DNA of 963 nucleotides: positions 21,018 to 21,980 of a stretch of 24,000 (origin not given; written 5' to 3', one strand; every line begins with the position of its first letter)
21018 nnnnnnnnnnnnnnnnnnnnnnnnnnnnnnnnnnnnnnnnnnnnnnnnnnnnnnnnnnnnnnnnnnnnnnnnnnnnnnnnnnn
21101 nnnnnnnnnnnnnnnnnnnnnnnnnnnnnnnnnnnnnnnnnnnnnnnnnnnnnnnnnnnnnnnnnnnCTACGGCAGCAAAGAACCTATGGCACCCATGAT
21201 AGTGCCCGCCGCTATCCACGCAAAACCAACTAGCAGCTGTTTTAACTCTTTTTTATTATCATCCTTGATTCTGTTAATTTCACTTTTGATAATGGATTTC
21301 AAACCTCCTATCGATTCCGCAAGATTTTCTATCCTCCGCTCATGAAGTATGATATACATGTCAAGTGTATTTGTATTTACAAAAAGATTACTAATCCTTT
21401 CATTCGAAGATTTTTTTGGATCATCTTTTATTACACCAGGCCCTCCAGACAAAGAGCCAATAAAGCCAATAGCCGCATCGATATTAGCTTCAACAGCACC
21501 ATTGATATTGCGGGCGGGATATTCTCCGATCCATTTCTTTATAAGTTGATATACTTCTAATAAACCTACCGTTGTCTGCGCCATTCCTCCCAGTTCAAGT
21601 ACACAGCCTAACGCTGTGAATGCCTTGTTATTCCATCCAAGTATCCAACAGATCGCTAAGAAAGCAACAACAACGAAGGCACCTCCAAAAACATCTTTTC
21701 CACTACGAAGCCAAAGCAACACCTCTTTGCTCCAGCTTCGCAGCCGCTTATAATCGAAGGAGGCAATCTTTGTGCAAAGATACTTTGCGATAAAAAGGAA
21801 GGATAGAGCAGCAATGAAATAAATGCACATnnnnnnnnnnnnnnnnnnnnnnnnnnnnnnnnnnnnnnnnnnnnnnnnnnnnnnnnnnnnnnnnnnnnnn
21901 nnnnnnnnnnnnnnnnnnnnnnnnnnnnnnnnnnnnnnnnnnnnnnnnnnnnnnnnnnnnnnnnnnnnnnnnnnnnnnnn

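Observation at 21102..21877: AT-rich single-gene islet inserted at the 3' end of the radical-SAM gene, flanked by an exact 17-nt direct repeat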

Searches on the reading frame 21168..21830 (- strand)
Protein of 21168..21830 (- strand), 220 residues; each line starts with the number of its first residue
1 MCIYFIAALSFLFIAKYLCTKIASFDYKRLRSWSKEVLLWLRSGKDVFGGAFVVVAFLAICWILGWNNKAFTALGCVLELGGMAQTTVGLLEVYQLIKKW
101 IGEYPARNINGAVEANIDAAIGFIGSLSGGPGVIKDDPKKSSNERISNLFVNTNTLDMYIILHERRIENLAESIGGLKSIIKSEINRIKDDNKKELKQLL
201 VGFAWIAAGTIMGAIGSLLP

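Call 7: search_protein_families(library=pfam, proteins=[window:21168-21830:-], max_evalue=0.1)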
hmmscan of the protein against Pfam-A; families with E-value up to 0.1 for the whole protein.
window:21168-21830:- (220 aa): 0 families

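Call 8: search_protein_families(library=padloc, proteins=[window:21168-21830:-], max_evalue=1)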
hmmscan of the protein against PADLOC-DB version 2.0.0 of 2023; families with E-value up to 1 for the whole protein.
window:21168-21830:- (220 aa): 0 families

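Call 9: search_protein_families(library=phrogs, proteins=[window:21168-21830:-], max_evalue=1)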
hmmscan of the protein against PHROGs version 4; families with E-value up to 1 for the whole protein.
window:21168-21830:- (220 aa): 1 family
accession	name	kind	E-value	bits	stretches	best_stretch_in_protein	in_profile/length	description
phrog_5345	-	unknown function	0.1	14.1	1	146-200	48-99/104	-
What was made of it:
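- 21168..21830 (-): Islet gene. It encodes a 220-aa membrane and coiled-coil protein, a divergent member of a widespread uncharacterised family of about 215 aa. No promoter-like site lies in the 8-nt gap, so it is probably co-transcribed with rSAM. No Pfam, PADLOC or PHROGs hit (calls 7-9).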

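Call 10: find_homologous_proteins(query=window:21168-21830:-, max_evalue=0.01)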
Query window:21168-21830:- (220 aa): 6 proteins with E <= 0.01 among 550 candidates.
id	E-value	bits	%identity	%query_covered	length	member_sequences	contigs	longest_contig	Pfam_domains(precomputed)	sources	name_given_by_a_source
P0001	2.3e-140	484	100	100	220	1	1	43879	-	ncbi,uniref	ncbi:hypothetical protein [Candidatus Electronema sp. PJ]|uniref:hypothetical protein n=1 Tax=Candid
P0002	1.4e-52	197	48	100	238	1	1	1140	-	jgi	jgi:hypothetical protein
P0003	5.0e-51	192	50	100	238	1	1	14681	-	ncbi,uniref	uniref:hypothetical protein n=1 Tax=Candidatus Electronema sp. TaxID=2698783 RepID=UPI00405740BE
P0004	7.5e-49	185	48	93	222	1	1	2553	-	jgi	jgi:hypothetical protein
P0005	2.2e-36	144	72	42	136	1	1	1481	-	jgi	jgi:hypothetical protein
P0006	3.6e-36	143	43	85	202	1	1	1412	-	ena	-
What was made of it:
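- Electronema sp. PJ protein (call 10).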

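Call 11: find_encoding_contigs(protein=window:21168-21830:-, flank=10000, max_places=10)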
Protein window:21168-21830:- (220 aa): no gene with exactly this product is on record in the collection.
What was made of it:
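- Tried and rejected: The look-up of the window protein in the assembly index found nothing (call 11).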

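Call 12: find_encoding_contigs(protein=P0003, flank=10000, max_places=6)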
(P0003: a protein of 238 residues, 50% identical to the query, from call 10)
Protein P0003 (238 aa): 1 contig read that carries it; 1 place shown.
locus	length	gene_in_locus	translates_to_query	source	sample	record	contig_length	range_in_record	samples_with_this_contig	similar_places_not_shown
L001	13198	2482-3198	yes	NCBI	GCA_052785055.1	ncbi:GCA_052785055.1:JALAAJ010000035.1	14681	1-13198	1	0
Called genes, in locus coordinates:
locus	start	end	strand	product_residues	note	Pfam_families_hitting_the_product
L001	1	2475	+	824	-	PF19864:Radical_SAM_N2, PF04055:Radical_SAM, PF10105:DUF2344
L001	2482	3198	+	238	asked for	-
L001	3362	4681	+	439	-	PF02113:Peptidase_S13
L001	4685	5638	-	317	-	PF02649:GCHY-1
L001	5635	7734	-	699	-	PF13087:AAA_12, PF18741:MTES_1575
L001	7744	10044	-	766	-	PF13086:AAA_11, PF13245:AAA_19 (weak), PF13604:AAA_30 (weak)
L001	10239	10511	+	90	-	PF02604:PhdYeFM_antitox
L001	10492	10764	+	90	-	PF06769:YoeB_toxin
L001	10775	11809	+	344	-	PF04055:Radical_SAM, PF12544:LAM_C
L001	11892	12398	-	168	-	PF01327:Pep_deformylase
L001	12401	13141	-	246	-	PF20260:PUA_4, PF04452:Methyltrans_RNA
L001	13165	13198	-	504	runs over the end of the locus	PF05157:MshEN, PF00437:T2SSE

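Call 13: find_encoding_contigs(protein=P0004, flank=10000, max_places=6)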
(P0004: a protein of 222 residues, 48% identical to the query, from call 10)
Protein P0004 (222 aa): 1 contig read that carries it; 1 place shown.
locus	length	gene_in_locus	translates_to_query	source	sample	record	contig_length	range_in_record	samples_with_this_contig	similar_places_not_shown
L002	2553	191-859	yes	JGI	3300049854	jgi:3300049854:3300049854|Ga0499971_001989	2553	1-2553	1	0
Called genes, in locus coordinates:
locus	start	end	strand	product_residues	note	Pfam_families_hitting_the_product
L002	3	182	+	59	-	?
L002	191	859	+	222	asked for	-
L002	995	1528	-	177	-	-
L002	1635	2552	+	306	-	?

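Call 14: find_encoding_contigs(protein=P0002, flank=10000, max_places=6)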
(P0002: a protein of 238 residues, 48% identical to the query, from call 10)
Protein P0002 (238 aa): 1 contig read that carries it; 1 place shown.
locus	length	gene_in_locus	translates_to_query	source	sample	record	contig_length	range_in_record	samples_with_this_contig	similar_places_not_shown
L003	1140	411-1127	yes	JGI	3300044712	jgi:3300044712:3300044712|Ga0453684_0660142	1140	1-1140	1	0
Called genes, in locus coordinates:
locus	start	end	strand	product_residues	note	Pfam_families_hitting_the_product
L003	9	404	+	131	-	-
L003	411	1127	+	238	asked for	-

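Call 37: search_protein_representatives(alignment_id=A1)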
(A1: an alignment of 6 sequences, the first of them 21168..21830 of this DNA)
Query: 6 sequences, 230 profile positions. Proteins with E-value up to 0.001 (for the whole library): 285; up to 1e-10: 56; up to 1e-30: 7. The best 150 are listed.
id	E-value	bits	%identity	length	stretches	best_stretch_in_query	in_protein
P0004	2.1e-118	410.4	-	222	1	1-214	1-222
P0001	5.7e-100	350.1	-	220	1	1-230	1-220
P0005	1.3e-75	270.5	-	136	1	1-131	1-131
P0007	3.3e-62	226.6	-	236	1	1-229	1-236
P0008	1.4e-56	208.1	-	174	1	3-169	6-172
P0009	8.0e-48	179.5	-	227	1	1-229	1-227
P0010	3.1e-34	135.1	-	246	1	3-228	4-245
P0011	7.6e-29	117.4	-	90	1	3-84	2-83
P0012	1.1e-24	103.9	-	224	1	20-225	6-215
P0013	8.3e-21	91.1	-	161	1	73-228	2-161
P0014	1.8e-20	90.1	-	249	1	1-225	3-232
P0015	2.0e-20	89.9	-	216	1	28-225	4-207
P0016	6.3e-20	88.3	-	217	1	29-225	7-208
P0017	2.1e-19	86.6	-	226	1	28-226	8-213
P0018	7.6e-19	84.7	-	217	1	28-226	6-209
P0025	1.0e-15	74.4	-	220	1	29-225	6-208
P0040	1.5e-12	64.1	-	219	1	30-224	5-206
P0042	2.2e-12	63.6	-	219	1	27-225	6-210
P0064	2.0e-10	57.2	-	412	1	35-224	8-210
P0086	2.9e-08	50.1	-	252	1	29-225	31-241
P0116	1.3e-06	44.7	-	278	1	4-221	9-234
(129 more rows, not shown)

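Call 39: search_protein_families(library=pfam, proteins=[P0007, P0010, P0012, P0015, P0017, P0025, P0040, P0064, P0086, P0116], max_evalue=0.1)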
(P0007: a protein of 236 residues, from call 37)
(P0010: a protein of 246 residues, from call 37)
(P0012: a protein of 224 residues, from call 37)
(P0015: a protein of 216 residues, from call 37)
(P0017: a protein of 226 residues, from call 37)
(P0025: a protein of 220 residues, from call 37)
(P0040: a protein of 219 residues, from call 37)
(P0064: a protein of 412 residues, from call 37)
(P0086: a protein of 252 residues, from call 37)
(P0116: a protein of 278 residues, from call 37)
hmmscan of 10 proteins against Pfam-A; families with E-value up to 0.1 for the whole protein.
P0007 (236 aa): 1 family
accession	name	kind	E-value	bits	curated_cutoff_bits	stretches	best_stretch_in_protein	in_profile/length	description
PF04550.17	Phage_holin_3_2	-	0.043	14.7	25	1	40-90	33-82/86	Phage holin family 2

P0010 (246 aa): 0 families

P0012 (224 aa): 2 families
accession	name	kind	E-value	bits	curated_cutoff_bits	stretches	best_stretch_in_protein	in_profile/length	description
PF14988.11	DUF4515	-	0.089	13.1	24.5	0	145-193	6-54/206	Domain of unknown function (DUF4515)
PF24564.1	DUF7605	-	0.096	13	27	0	123-194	66-136/183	Domain of unknown function (DUF7605)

P0015 (216 aa): 7 families
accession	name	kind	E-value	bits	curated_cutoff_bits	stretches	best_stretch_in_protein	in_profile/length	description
PF06160.17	EzrA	-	0.0013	17.5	39.6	1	100-177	87-164/557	Septation ring formation regulator, EzrA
PF20400.3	BAR_4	-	0.0027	18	27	1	127-184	26-84/192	BAR-like domain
PF24850.1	CC_BshC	-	0.0041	17.4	27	1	107-186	23-103/159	Bacillithiol biosynthesis BshC, C-terminal coiled-coil domain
PF04949.18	Transcrip_act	-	0.0065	16.8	27.5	1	128-184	61-117/154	Transcriptional activator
PF19314.4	DUF5917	-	0.046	14.3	27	0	126-167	52-93/94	Family of unknown function (DUF5917)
PF23984.1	DUF7307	-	0.05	14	27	1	143-215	4-80/129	Pam3 gp33-like protein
PF23435.1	DUF7121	-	0.061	13.1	29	1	130-184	177-230/307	Family of unknown function (DUF7121)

P0017 (226 aa): 1 family
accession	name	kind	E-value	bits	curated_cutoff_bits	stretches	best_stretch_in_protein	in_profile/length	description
PF24074.1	DUF7366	-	0.077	13.7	27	0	157-186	11-40/78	Domain of unknown function (DUF7366)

P0025 (220 aa): 0 families

P0040 (219 aa): 0 families

P0064 (412 aa): 2 families
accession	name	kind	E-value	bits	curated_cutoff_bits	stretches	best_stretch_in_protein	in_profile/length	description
PF16742.10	IL17R_D_N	-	0.044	14.2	25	1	260-348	16-103/122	N-terminus of interleukin 17 receptor D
PF11169.13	DUF2956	-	0.057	14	25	0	147-207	40-100/102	Protein of unknown function (DUF2956)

P0086 (252 aa): 0 families

P0116 (278 aa): 1 family
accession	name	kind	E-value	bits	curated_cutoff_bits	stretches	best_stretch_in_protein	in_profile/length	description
PF11471.13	Sugarporin_N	-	0.083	13.6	25.7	0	157-168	2-13/31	Maltoporin periplasmic N-terminal extension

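Call 43: find_homologous_proteins(query=A2, max_evalue=0.00001)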
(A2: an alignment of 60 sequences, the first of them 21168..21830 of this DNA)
Query A2 (60 sequences) (220 aa, profile of the alignment): 26 proteins with E <= 0.00001 among 8000 candidates.
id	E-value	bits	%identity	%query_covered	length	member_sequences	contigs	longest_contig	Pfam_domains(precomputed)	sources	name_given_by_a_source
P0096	4.9e-59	217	21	84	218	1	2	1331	-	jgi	jgi:hypothetical protein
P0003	3.3e-58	215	50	100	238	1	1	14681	-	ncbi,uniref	uniref:hypothetical protein n=1 Tax=Candidatus Electronema sp. TaxID=2698783 RepID=UPI00405740BE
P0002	1.7e-53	199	48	100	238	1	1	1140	-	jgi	jgi:hypothetical protein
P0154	1.7e-49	186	40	11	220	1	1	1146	-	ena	-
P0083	4.6e-49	185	27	42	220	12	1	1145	-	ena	-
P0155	6.6e-49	184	21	65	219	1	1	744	-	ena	-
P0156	2.8e-48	182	40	11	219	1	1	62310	-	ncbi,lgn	ncbi:MAG: hypothetical protein ABL880_06285 [Methylotenera sp.]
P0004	2.9e-48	182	48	93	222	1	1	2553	-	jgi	jgi:hypothetical protein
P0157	4.3e-48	182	21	87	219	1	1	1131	-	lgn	-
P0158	6.1e-47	178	30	23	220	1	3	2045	-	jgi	jgi:hypothetical protein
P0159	1.1e-46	177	40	11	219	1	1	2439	-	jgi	jgi:hypothetical protein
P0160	2.1e-46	176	27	26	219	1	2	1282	-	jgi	jgi:hypothetical protein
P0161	9.5e-46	174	28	33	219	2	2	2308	-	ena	-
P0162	1.2e-44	170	30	33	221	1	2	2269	-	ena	-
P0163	1.9e-44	170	27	33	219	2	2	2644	-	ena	-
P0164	1.6e-43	167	-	-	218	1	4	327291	-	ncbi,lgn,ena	-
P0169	2.7e-28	117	30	20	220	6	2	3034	-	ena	-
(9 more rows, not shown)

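Call 44: predict_structure(alignment_id=A1)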
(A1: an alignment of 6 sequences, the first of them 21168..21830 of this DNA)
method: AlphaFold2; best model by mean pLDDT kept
length: 220 residues; sequences in the alignment: 6
mean_pLDDT: 42.8   pTM: 0.24
mean pLDDT of the five models: 42.8, 40.1, 39.1, 38.5, 36.1
residues with pLDDT >= 90: 0; 70-90: 0; 50-70: 34; < 50: 186
segments of 3 or more residues with pLDDT < 50: 1-13, 15-53, 59-95, 97-160, 173-177, 195-197, 202-205, 207-220
pLDDT, mean of each block of 10 residues (from residue 1): 43 47 37 41 38 50 44 43 40 45 38 31 28 37 40 46 51 51 58 49 46 41
secondary structure, 60 per line:
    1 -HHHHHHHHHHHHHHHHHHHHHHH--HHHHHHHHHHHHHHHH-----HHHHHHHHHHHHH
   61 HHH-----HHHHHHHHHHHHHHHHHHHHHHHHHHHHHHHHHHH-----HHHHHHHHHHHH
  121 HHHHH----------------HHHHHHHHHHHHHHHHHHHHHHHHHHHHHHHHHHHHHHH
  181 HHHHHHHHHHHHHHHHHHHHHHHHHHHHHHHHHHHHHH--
elements in order: H2-24 H27-42 H48-63 H69-103 H109-125 H142-218
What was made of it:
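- Tried and rejected: AlphaFold2 with the 6-sequence alignment gave pLDDT 42.8, which is unusable (call 44).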

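Call 45: find_encoding_contigs(protein=P0164, flank=8000, max_places=4)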
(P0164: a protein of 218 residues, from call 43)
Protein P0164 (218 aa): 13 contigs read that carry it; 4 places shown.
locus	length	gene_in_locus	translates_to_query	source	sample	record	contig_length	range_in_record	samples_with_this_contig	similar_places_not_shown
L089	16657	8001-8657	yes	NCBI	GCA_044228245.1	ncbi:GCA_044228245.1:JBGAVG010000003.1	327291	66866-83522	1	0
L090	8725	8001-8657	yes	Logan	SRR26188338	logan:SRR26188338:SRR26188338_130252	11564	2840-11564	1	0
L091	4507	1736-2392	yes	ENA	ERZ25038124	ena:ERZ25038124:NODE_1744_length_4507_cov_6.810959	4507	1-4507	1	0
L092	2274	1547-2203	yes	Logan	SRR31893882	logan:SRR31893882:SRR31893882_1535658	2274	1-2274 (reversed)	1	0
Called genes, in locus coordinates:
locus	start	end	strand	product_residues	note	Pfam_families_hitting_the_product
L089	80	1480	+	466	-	PF05221:AdoHcyase, PF00670:AdoHcyase_NAD, PF02826:2-Hacid_dh_C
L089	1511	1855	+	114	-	PF04020:Phage_holin_4_2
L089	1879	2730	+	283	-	PF02219:MTHFR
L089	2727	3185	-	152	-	PF04361:DUF494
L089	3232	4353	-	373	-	PF02481:DNA_processg_A, PF17782:WHD_DprA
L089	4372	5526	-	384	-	PF01476:LysM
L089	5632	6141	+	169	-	PF01327:Pep_deformylase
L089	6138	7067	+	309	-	PF00551:Formyl_trans_N, PF02911:Formyl_trans_C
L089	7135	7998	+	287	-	PF01435:Peptidase_M48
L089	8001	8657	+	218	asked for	-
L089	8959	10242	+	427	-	PF01029:NusB, PF22458:RsmF-B_ferredox, PF01189:Methyltr_RsmB-F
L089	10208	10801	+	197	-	PF14334:DUF4390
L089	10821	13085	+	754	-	PF00672:HAMP, PF12860:PAS_7 (weak), PF00512:HisKA, PF02518:HATPase_c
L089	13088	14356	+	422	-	PF00072:Response_reg, PF00158:Sigma54_activat (faint), PF14532:Sigma54_activ_2, PF25601:AAA_lid_14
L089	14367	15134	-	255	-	PF03372:Exo_endo_phos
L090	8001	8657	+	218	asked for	-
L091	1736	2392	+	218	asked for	-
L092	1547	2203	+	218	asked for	-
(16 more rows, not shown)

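Call 46: find_encoding_contigs(protein=P0156, flank=8000, max_places=3)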
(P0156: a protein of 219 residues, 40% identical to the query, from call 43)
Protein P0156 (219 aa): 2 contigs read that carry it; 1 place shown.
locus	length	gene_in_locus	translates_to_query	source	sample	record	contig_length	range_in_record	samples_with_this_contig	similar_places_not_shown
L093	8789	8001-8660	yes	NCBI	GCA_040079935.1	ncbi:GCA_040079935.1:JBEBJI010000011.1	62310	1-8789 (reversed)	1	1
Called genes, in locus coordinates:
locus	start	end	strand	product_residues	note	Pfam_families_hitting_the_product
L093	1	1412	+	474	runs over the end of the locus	PF05221:AdoHcyase, PF00670:AdoHcyase_NAD, PF02826:2-Hacid_dh_C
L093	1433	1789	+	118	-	PF04020:Phage_holin_4_2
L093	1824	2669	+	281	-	PF02219:MTHFR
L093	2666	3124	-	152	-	PF04361:DUF494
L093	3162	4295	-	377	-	PF02481:DNA_processg_A, PF18306:LDcluster4 (faint), PF17782:WHD_DprA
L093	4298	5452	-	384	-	PF01476:LysM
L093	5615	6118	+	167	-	PF01327:Pep_deformylase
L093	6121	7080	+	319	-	PF00551:Formyl_trans_N, PF02911:Formyl_trans_C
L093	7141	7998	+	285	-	PF01435:Peptidase_M48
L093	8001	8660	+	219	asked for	-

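Call 48: find_encoding_contigs(protein=P0169, flank=5000, max_places=4)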
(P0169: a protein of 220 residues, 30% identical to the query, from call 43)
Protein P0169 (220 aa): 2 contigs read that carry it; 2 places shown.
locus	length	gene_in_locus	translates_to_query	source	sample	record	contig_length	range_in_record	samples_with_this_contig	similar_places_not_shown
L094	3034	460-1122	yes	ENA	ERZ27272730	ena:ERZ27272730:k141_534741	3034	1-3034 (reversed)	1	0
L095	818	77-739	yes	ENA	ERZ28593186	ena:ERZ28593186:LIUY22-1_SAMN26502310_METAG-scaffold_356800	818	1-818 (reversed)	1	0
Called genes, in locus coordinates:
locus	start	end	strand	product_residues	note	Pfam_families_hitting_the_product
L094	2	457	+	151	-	?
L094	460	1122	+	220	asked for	-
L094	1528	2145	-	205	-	PF00730:HhH-GPD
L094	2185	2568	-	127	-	PF16747:Adhesin_E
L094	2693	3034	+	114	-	?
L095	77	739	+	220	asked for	-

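Call 49: find_encoding_contigs(protein=P0163, flank=5000, max_places=4)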
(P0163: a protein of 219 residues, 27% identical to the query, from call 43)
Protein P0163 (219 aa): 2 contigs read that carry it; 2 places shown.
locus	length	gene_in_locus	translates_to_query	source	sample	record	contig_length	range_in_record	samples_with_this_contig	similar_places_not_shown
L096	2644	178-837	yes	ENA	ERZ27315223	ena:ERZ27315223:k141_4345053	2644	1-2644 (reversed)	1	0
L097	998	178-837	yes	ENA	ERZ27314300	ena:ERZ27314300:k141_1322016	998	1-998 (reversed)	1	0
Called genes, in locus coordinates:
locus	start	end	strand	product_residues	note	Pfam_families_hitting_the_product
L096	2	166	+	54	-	?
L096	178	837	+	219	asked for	-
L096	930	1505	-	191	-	-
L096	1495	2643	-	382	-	?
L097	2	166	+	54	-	?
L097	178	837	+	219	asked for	-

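Call 52: find_homologous_proteins(query=A3, max_evalue=0.000001)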
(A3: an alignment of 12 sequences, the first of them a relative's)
Query A3 (12 sequences) (216 aa, profile of the alignment): 421 proteins with E <= 0.000001 among 8000 candidates; the best 120 are listed.
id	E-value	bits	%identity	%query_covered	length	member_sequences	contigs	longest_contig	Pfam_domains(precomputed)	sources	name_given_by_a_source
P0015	2.5e-88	313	100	100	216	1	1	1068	-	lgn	-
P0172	1.5e-87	310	65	99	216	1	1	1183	-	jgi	jgi:hypothetical protein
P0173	1.2e-86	308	69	99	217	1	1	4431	-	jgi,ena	-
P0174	7.0e-86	305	61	100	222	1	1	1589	-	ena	-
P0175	8.3e-86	305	62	99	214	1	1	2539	-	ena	-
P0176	1.6e-85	304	61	99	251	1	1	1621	-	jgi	jgi:hypothetical protein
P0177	2.0e-85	304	60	99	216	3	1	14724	-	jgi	-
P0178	4.5e-85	302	62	100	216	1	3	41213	-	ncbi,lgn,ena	-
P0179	5.4e-85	302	64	95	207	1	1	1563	-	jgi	jgi:hypothetical protein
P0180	7.2e-85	302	60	100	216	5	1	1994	-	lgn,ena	-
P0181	1.0e-84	301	63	100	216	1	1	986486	-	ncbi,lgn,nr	ncbi:MAG: hypothetical protein KZQ85_04220 [Candidatus Thiodiazotropha sp. (ex Myrtea sp. 'scaly one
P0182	1.4e-84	301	60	98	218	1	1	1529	-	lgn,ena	-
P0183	1.9e-84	300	76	100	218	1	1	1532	-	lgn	-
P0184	2.5e-84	300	60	100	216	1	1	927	-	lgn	-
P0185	4.8e-84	299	62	99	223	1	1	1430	-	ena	-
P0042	1.2e-79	285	42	96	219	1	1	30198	-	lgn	-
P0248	9.3e-78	278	56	99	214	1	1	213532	-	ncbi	ncbi:MAG: hypothetical protein ACMZ64_07665 [Oleiphilus sp.]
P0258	2.3e-76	274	61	88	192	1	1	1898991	-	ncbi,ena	-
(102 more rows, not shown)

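Call 53: find_encoding_contigs(protein=P0181, flank=7000, max_places=2)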
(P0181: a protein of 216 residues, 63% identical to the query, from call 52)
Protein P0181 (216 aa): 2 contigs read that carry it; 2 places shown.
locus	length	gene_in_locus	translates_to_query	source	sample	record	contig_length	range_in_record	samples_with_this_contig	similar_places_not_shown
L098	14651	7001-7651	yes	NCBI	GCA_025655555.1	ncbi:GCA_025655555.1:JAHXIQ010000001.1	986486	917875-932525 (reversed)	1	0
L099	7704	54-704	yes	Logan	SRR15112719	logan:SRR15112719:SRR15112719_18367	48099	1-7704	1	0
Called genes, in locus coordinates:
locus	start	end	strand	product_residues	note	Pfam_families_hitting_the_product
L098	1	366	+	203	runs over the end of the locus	PF01066:CDP-OH_P_transf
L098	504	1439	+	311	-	-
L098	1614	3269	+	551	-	PF01289:Thiol_cytolysin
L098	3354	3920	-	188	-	PF04366:Ysc84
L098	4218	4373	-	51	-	-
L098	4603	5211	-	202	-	PF01725:Ham1p_like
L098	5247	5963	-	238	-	PF01138:RNase_PH, PF03725:RNase_PH_C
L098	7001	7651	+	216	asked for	-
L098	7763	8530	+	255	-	-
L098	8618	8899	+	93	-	-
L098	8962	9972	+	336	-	PF08240:ADH_N, PF00107:ADH_zinc_N, PF13602:ADH_zinc_N_2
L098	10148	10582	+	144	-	-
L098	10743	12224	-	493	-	PF01935:DUF87, PF05872:HerA_C, PF12846:AAA_10 (faint), PF00004:AAA (faint), PF13401:AAA_22 (faint)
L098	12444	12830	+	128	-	PF11075:DUF2780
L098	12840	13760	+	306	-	PF04228:Zn_peptidase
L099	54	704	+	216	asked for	-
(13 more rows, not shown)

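Call 54: find_encoding_contigs(protein=P0258, flank=7000, max_places=2)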
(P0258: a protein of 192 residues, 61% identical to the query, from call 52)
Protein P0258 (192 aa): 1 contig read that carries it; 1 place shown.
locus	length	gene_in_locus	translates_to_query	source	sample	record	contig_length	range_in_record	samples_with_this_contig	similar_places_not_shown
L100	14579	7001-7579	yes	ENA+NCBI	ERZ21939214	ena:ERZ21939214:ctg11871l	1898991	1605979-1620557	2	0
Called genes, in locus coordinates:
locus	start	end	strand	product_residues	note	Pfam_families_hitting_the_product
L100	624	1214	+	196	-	-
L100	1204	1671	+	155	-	-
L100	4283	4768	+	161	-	-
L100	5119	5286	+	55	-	-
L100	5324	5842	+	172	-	PF00024:PAN_1 (weak)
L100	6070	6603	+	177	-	-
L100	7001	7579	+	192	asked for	-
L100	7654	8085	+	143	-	-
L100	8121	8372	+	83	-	-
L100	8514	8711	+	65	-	-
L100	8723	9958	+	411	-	PF14690:Zn_ribbon_ISL3, PF13542:HTH_Tnp_ISL3, PF01610:DDE_Tnp_ISL3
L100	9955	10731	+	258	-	-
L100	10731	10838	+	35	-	-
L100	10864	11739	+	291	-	PF01582:TIR, PF08937:ThsB_TIR (weak), PF13676:TIR_2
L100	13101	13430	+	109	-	PF01527:HTH_Tnp_1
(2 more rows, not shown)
